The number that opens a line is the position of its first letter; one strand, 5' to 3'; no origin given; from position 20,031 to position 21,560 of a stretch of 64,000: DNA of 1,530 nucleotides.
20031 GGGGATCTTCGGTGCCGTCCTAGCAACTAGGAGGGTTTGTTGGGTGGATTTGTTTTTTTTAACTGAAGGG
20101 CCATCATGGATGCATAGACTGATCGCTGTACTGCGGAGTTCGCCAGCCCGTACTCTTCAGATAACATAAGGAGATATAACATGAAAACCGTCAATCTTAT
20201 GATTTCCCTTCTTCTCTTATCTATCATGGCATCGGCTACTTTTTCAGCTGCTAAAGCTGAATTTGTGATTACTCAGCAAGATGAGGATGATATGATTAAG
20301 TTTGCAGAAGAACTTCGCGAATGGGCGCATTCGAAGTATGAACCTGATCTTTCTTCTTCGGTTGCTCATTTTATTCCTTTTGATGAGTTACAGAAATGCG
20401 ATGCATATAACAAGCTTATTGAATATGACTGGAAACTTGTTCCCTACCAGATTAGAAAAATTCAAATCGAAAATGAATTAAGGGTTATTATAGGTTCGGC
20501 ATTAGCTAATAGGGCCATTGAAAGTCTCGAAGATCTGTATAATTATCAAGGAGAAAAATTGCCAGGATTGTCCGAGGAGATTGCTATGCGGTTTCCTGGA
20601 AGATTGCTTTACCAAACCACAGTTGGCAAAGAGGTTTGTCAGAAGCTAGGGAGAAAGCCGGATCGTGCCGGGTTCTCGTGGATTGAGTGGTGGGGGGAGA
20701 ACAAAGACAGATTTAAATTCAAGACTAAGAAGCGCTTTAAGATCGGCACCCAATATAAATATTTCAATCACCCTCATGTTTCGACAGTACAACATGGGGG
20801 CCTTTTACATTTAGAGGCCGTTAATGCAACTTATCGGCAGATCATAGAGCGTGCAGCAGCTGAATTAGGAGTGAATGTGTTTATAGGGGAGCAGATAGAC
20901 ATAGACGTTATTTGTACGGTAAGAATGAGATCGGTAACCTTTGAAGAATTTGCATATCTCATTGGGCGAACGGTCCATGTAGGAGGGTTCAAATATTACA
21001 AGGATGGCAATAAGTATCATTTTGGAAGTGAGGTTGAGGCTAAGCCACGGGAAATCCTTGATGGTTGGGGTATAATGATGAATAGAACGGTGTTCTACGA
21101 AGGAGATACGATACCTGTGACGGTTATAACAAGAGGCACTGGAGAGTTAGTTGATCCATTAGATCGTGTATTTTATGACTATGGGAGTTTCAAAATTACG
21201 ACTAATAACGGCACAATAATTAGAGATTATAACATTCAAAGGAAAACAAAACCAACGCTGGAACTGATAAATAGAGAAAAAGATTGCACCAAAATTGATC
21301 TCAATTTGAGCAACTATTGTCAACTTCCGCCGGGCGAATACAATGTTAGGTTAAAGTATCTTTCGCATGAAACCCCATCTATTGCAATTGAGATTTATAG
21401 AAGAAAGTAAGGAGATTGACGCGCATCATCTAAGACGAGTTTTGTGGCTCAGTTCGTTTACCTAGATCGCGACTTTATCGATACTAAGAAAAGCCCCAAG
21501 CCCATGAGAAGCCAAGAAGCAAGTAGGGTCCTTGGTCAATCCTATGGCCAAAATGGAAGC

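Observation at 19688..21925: Low-GC 1.6-kb insertion flanked by ~315-bp direct repeats that duplicate the 3' end of the NmrA-like gene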

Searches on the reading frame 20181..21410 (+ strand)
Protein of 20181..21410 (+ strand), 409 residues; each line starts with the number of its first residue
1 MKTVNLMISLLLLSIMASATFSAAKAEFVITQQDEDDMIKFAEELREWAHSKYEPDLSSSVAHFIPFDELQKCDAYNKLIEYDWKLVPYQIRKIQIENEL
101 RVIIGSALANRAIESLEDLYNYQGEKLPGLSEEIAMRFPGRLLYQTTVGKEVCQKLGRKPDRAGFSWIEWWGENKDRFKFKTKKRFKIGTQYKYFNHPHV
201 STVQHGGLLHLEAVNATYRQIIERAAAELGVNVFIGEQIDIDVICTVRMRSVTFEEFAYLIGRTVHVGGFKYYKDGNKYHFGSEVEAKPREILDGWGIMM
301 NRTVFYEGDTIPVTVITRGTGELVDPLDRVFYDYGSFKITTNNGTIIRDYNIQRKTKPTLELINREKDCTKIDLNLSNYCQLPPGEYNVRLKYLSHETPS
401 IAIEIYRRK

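Call 7: search_protein_families(library=pfam, proteins=[window:20181-21410:+], max_evalue=0.01)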
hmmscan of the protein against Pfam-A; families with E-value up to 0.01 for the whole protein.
window:20181-21410:+ (409 aa): 0 families

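Call 8: find_encoding_contigs(protein=window:20181-21410:+, flank=10000, max_places=10)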
Protein window:20181-21410:+ (409 aa): 1 contig read that carries it; 1 place shown.
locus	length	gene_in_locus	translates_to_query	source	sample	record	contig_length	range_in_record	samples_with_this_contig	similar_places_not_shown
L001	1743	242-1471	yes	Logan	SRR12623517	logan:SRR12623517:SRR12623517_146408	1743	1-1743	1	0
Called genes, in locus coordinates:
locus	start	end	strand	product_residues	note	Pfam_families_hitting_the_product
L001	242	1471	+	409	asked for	-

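Call 11: find_homologous_proteins(query=window:20181-21410:+, max_evalue=0.001)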
Query window:20181-21410:+ (409 aa): 45 proteins with E <= 0.001 among 4157 candidates.
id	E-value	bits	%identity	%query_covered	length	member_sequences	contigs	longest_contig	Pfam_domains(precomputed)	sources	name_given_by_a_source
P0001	5.7e-279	942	100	100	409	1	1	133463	-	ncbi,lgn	-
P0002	8.8e-178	609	67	96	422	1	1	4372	-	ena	-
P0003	5.4e-144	498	61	94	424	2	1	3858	-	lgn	-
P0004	1.5e-137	477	55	100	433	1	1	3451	-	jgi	jgi:hypothetical protein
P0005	4.0e-133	462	58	94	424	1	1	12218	-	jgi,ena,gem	-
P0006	3.7e-126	439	55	94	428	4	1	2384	-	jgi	jgi:hypothetical protein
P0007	2.5e-120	420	52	95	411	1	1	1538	-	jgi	jgi:hypothetical protein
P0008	1.1e-119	418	51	95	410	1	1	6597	-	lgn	-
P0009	6.0e-105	369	47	94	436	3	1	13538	-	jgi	jgi:hypothetical protein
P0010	2.1e-104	368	47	97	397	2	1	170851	-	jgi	jgi:hypothetical protein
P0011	4.3e-99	350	46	97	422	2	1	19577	-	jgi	jgi:hypothetical protein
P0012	1.2e-98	349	46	98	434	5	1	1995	-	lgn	-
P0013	5.3e-96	340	43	99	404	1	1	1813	-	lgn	-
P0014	1.6e-95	338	44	100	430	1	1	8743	-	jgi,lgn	-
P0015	7.3e-94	333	45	96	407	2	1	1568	-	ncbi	-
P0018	1.9e-92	328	44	97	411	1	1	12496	-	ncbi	-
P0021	4.7e-91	324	42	99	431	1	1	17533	-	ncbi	-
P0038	1.2e-79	286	37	99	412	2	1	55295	-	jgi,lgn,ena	-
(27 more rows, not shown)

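Call 23: find_related_loci(query=window:20181-21410:+, collection=viral_contigs, flank=5000)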
Query window:20181-21410:+ (409 aa) in viral_contigs; peptide patterns used: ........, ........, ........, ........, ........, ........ (x = any residue, [..] = any of these).
2 stretches matched a pattern, but none encodes a relative of the query by tblastn (E <= 1e-3).

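Call 27: find_encoding_contigs(protein=P0002, flank=10000, max_places=3)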
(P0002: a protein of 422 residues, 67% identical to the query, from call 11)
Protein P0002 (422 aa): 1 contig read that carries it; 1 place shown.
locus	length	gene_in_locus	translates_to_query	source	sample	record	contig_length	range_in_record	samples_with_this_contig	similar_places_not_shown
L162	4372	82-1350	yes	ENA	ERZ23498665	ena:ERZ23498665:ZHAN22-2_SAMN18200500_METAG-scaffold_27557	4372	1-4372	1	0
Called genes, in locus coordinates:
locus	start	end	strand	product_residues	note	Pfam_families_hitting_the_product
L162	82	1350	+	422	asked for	-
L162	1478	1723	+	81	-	-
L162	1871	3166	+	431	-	PF07690:MFS_1, PF13347:MFS_2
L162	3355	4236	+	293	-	PF03279:Lip_A_acyltrans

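Call 28: find_encoding_contigs(protein=P0005, flank=10000, max_places=3)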
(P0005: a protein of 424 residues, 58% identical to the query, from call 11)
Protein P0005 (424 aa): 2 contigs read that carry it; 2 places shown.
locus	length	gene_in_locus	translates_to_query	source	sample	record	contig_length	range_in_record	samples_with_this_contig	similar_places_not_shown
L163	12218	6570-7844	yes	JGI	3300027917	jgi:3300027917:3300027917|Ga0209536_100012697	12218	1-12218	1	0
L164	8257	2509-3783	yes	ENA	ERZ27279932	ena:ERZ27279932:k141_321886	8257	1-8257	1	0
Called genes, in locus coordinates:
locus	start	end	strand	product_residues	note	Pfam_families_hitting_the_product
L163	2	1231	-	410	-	?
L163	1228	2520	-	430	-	PF00675:Peptidase_M16, PF05193:Peptidase_M16_C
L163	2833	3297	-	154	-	PF00535:Glycos_transf_2 (weak)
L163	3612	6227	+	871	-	PF12969:DUF3857, PF01841:Transglut_core (weak)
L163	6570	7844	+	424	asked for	-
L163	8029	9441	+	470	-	PF00404:Dockerin_1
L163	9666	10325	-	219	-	PF04358:DsrC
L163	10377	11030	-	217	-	PF04358:DsrC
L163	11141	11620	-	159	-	PF01750:HycI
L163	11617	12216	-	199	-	?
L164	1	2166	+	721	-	?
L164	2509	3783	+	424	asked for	-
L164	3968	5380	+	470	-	PF00404:Dockerin_1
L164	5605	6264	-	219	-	PF04358:DsrC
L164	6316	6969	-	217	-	PF04358:DsrC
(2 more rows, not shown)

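Call 29: find_encoding_contigs(protein=P0010, flank=10000, max_places=3)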
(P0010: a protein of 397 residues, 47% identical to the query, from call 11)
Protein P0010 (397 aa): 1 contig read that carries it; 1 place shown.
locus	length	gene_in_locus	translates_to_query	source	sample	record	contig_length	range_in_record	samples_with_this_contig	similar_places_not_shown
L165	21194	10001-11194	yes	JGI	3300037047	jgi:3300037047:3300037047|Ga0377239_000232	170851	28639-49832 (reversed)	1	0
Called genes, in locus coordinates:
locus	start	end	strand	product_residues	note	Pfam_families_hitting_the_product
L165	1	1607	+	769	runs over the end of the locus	PF19501:PcRGLX_1st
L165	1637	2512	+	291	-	PF04909:Amidohydro_2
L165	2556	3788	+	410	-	PF04015:DUF362, PF00037:Fer4 (faint)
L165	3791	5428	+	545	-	PF02129:Peptidase_S15 (faint), PF00326:Peptidase_S9 (weak), PF01738:DLH (weak), PF05448:AXE1 (faint)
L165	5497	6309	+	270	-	PF04951:Peptidase_M55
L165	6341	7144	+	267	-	-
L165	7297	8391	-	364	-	PF00989:PAS, PF08448:PAS_4 (weak), PF13426:PAS_9, PF08447:PAS_3, PF00512:HisKA, PF02518:HATPase_c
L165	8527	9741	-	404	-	PF00482:T2SSF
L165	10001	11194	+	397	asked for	-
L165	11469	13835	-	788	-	-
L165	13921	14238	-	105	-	-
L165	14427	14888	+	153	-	PF10025:DUF2267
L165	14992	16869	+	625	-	PF00724:Oxidored_FMN, PF00070:Pyr_redox (weak), PF00890:FAD_binding_2 (weak), PF03486:HI0933_like (weak), PF07992:Pyr_redox_2, PF12831:FAD_oxidored, PF13738:Pyr_redox_3 (weak), PF00070:Pyr_redox, +5 more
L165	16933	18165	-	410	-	-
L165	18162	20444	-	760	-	-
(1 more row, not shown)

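Call 30: find_encoding_contigs(protein=P0011, flank=10000, max_places=3)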
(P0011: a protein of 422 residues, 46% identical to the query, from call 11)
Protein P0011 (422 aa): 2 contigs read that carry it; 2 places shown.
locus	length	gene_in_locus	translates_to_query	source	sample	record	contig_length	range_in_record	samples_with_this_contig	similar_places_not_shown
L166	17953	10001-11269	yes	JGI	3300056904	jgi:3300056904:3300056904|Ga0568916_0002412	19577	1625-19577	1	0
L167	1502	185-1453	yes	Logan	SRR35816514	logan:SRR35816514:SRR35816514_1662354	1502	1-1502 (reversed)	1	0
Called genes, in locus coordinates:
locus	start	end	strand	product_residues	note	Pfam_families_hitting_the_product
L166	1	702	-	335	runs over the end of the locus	PF01156:IU_nuc_hydro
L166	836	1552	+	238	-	PF00977:His_biosynth, PF00218:IGPS (faint), PF01207:Dus (faint), PF02581:TMP-TENI (faint)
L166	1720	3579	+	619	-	PF19529:DUF6057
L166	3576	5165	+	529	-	PF26550:Tricorn_2nd (faint), PF26549:Tricorn_N (faint), PF07676:PD40 (weak)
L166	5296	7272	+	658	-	PF19529:DUF6057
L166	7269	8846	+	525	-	PF26550:Tricorn_2nd (faint), PF07676:PD40 (weak), PF26549:Tricorn_N (weak)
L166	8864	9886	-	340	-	PF04055:Radical_SAM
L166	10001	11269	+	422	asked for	-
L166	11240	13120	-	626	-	PF00890:FAD_binding_2 (faint), PF01134:GIDA, PF07992:Pyr_redox_2 (faint), PF21680:GIDA_C_1st, PF13932:SAM_GIDA_C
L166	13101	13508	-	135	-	PF01648:ACPS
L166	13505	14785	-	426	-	PF13145:Rotamase_2, PF00639:Rotamase, PF13616:Rotamase_3 (weak)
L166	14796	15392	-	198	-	PF01966:HD (weak)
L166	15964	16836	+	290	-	PF06889:DUF1266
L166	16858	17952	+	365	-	?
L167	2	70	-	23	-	?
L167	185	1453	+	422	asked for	-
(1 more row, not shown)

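Call 40: predict_structure(alignment_id=A2)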
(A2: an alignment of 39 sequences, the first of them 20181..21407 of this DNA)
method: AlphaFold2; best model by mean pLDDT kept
length: 409 residues; sequences in the alignment: 39
mean_pLDDT: 90.5   pTM: 0.86
mean pLDDT of the five models: 90.5, 89.2, 89.2, 88.7, 87.9
residues with pLDDT >= 90: 309; 70-90: 69; 50-70: 24; < 50: 7
segments of 3 or more residues with pLDDT < 50: 20-22, 60-62
pLDDT, mean of each block of 10 residues (from residue 1): 83 67 74 96 90 64 75 95 96 91 96 97 82 65 93 91 88 95 93 89 96 96 97 96 95 98 88 97 96 96 96 97 94 94 92 88 96 94 96 95 94
secondary structure, 60 per line:
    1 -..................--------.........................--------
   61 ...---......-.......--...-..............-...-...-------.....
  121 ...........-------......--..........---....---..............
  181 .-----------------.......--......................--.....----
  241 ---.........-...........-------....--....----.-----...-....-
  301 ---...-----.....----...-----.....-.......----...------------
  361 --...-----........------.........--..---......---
elements in order: H2-19 E28-31 H32-52 H67-72 H74-80 H87-100 E102-104 H116-131 H139-144 H147-156 H160-163 H167-177 E178-181 E199-205 E208-217 H218-229 E232-236 E244-252 H254-264 E272-275 E278-281 E292-294 E296-299 E304-306 E312-316 E321-323 H329-333 E335-341 E346-348 E363-365 E371-375 E385-393 E401-406
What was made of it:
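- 20181..21410 (+): Cargo: 409-aa secreted protein of an uncharacterised family (signal peptide, helical domain, alpha/beta domain, C-terminal Ig-like beta-sandwich). AlphaFold model with pLDDT 90.5 (call 40).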

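Call 43: fold_search(model_id=the predicted structure, library=pdb)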
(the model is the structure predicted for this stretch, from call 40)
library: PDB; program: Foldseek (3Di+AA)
matches with E <= 10: 1513; with E <= 0.001: 1
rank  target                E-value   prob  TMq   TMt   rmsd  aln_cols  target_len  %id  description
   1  7k2t_A                6.0e-04  0.90  0.19  0.21  22.6       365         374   11  Mg2+/ATP-bound structure of the full-length WzmWzt O antigen ABC transporter in lipid nanodiscs (released 2021-01-13)
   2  3ry4                  2.1e-03  0.98  0.15  0.30   7.3       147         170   10  1.5 Angstrom resolution structure of glycosylated fcgammariia (low-responder polymorphism) (released 2011-08-31)
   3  8u01                  2.4e-03  1.00  0.17  0.09   6.3       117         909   11  Crystal Structure of the Glycoside Hydrolase Family 2 TIM Barrel-domain Containing Protein from Phocaeicola plebeius (released 2023-09-27)
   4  6oe6_A                2.8e-03  0.97  0.15  0.38  11.2       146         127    9  Structure of a Uncharacterized protein from Leptospira interrogans serogroup Icterohaemorrhagiae serovar Copenhageni ( (released 2019-04-17)
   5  1j86_B                2.8e-03  0.89  0.16  0.31  10.8       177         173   10  HUMAN HIGH AFFINITY FC RECEPTOR FC(EPSILON)RI(ALPHA), MONOCLINIC CRYSTAL FORM 2 (released 2001-08-29)
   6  1f2q_A                3.0e-03  0.77  0.17  0.32  13.9       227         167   10  CRYSTAL STRUCTURE OF THE HUMAN HIGH-AFFINITY IGE RECEPTOR (released 2000-06-08)
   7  4jg9_A                3.2e-03  0.99  0.17  0.42   8.6       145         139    9  X-ray Crystal Structure of a Putative Lipoprotein from Bacillus anthracis (released 2013-03-20)
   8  1rpq_C                4.0e-03  0.82  0.15  0.29  10.9       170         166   10  High Affinity IgE Receptor (alpha chain) Complexed with Tight-Binding E131 'zeta' Peptide from Phage Display (released 2004-07-20)
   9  6oe6_B                5.6e-03  0.97  0.15  0.44   8.4       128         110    9  Structure of a Uncharacterized protein from Leptospira interrogans serogroup Icterohaemorrhagiae serovar Copenhageni ( (released 2019-04-17)
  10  1rpq_A                6.0e-03  0.72  0.15  0.29  10.6       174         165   11  High Affinity IgE Receptor (alpha chain) Complexed with Tight-Binding E131 'zeta' Peptide from Phage Display (released 2004-07-20)
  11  9elu_C                6.3e-03  0.94  0.16  0.31   7.7       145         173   11  CRYSTAL STRUCTURE OF RHESUS MACAQUE (MACACA MULATTA) IGG1 FC FRAGMENT- FC-GAMMA RECEPTOR IIA COMPLEX P131 VARIANT (released 2025-12-03)
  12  5occ_A                6.7e-03  0.95  0.16  0.33   7.3       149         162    9  Crystal structure of CD32b (Fc Gamma Receptor IIb) in complex with Human IgG1 Fab fragment (6G08) (released 2018-07-25)
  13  9mcy_F                8.9e-03  0.63  0.16  0.31  13.5       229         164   10  CRYSTAL STRUCTURE OF HUMAN IGG1 FC FRAGMENT-FC-GAMMA RECEPTOR IIA COMPLEX R131 VARIANT (released 2025-12-03)
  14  1rpq_D                1.0e-02  0.69  0.15  0.28  10.8       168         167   11  High Affinity IgE Receptor (alpha chain) Complexed with Tight-Binding E131 'zeta' Peptide from Phage Display (released 2004-07-20)
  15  5mn2_A                1.1e-02  0.94  0.16  0.32   6.9       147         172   12  Cocrystal structure of Fc gamma receptor IIIa interacting with Affimer G3, a specific binding protein which blocks IgG (released 2017-12-13)
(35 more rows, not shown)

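Call 44: search_protein_families(library=ncbifam, proteins=[window:20181-21410:+], max_evalue=0.1)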
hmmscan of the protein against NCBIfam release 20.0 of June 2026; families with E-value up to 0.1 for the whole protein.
window:20181-21410:+ (409 aa): 0 families

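Call 52: find_encoding_contigs(protein=P0018, flank=6000, max_places=2)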
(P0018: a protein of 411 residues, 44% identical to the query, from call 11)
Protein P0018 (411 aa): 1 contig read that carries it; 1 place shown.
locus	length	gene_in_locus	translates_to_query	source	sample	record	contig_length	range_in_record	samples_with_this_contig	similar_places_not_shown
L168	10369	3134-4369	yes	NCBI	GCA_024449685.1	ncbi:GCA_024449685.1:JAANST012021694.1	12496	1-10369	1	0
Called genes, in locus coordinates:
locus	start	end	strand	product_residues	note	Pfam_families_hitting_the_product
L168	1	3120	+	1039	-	?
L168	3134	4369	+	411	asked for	-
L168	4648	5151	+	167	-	PF05593:RHS_repeat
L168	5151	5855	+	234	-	PF01464:SLT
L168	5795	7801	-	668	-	PF00672:HAMP, PF07228:SpoIIE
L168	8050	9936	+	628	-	PF01558:POR, PF01855:POR_N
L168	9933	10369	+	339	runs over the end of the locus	PF02775:TPP_enzyme_C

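Call 53: find_encoding_contigs(protein=P0021, flank=6000, max_places=2)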
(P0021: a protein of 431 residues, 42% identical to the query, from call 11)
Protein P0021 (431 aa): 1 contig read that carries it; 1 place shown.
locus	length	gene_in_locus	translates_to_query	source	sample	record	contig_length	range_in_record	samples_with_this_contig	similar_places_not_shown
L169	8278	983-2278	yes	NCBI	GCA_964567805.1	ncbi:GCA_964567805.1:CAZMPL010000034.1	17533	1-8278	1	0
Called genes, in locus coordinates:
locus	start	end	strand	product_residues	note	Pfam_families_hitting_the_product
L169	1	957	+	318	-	?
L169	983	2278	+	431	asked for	-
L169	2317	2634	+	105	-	PF01909:NTP_transf_2, PF18765:Polbeta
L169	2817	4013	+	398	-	PF06750:A24_N_bact, PF01478:Peptidase_A24 (weak)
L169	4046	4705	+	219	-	PF00691:OmpA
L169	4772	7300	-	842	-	PF13567:DUF4131, PF03772:Competence, PF00753:Lactamase_B (weak), PF12706:Lactamase_B_2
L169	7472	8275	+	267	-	PF07963:N_methyl (weak)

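Call 54: find_encoding_contigs(protein=P0003, flank=6000, max_places=2)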
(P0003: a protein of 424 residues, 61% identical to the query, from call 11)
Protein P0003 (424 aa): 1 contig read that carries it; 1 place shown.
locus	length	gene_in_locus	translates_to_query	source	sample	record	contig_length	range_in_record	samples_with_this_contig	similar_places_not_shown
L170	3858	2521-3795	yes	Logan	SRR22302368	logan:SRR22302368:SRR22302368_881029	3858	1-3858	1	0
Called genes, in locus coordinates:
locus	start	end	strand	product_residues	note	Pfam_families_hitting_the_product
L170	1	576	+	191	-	?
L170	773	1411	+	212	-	PF02589:LUD_dom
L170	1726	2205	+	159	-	PF13577:SnoaL_4, PF14534:DUF4440, PF12680:SnoaL_2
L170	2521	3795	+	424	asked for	-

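Call 55: find_encoding_contigs(protein=P0038, flank=6000, max_places=2)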
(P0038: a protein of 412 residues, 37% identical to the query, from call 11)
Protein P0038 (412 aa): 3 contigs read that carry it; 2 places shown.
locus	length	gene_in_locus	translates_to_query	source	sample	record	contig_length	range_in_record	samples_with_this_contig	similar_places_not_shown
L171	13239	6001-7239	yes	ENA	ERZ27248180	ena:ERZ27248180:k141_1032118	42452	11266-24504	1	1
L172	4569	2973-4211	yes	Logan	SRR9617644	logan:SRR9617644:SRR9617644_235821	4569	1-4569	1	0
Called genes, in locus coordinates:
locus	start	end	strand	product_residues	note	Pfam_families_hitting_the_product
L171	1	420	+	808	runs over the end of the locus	PF26549:Tricorn_N, PF12895:ANAPC3, PF14559:TPR_19, PF13424:TPR_12, PF13432:TPR_16, PF14559:TPR_19, PF13414:TPR_11, PF14559:TPR_19, +31 more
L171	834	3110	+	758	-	PF08487:VIT, PF00092:VWA, PF10138:vWA-TerF-like (weak), PF13519:VWA_2, PF13768:VWA_3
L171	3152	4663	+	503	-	-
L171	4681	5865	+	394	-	-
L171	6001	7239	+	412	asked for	-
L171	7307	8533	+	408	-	PF00092:VWA (weak)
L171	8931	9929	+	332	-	-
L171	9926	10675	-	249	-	PF13505:OMP_b-brl (weak)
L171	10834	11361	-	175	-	-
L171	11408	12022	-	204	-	PF04542:Sigma70_r2, PF08281:Sigma70_r4_2, PF04545:Sigma70_r4 (weak)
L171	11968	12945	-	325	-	-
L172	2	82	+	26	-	?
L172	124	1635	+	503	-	-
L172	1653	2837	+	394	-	-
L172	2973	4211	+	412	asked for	-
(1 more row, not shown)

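Call 59: fold_search(model_id=the predicted structure, library=viral)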
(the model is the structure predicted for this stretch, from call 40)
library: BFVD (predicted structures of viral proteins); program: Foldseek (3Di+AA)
matches with E <= 10: 540; with E <= 0.001: 1
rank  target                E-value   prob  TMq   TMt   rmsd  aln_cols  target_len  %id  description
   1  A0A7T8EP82            7.5e-04  1.00  0.17  0.53   8.4       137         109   12  (no name in the UniProt tables at hand)
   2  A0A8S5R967            2.2e-03  1.00  0.17  0.48   6.1       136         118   14  Uncharacterized protein [virus sp. cti5L29]
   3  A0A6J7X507            2.5e-03  0.82  0.14  0.09  14.8       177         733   17  Uncharacterized protein [uncultured Caudovirales phage]
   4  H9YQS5                2.9e-03  0.98  0.16  0.19  19.8       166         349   12  (no name in the UniProt tables at hand)
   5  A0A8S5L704            5.9e-03  0.80  0.15  0.15  16.7       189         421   13  Uncharacterized protein (Fragment) [Siphoviridae sp. ctNiB4]
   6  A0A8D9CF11            8.3e-03  0.98  0.17  0.20  14.0       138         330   14  Uncharacterized protein [uncultured marine phage]
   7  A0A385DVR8            8.8e-03  1.00  0.13  0.07   6.9       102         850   19  Hyaluronidase [Bacteroides phage crAss001]
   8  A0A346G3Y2            9.8e-03  0.96  0.15  0.27   7.7       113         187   18  (no name in the UniProt tables at hand)
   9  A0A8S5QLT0            1.4e-02  0.93  0.14  0.21  10.5       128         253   16  Uncharacterized protein [Siphoviridae sp. ct58g5]
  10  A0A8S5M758            1.6e-02  0.97  0.15  0.39   7.9       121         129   16  WztC-like protein [Siphoviridae sp. ctrgt10]
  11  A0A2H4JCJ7            1.6e-02  0.69  0.15  0.34  11.2       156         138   10  Uncharacterized protein [uncultured Caudovirales phage]
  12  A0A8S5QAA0            2.1e-02  0.80  0.17  0.36  12.6       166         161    7  DUF5067 domain-containing protein [Siphoviridae sp. ctu9a31]
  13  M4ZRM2                2.2e-02  0.85  0.16  0.46   6.3       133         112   12  Uncharacterized protein [Bacillus phage PM1]
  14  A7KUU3                2.5e-02  0.82  0.14  0.30  17.0       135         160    7  (no name in the UniProt tables at hand)
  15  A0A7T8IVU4            2.9e-02  0.91  0.18  0.42   8.3       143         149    9  (no name in the UniProt tables at hand)
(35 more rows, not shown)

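Call 74: search_solved_structures(query=A2, max_evalue=1)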
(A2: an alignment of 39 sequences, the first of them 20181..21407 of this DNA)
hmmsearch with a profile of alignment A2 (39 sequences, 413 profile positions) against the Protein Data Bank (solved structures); distinct sequences matched with E-value up to 1: 0.
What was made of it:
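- Tried and rejected: The profile against PDB sequences found nothing (call 74).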

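Call 75: search_protein_families(library=padloc, proteins=[window:20181-21410:+], max_evalue=0.1)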
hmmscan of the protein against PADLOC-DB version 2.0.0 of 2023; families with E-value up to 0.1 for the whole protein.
window:20181-21410:+ (409 aa): 0 families
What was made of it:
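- Tried and rejected: No PADLOC hit (call 75).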
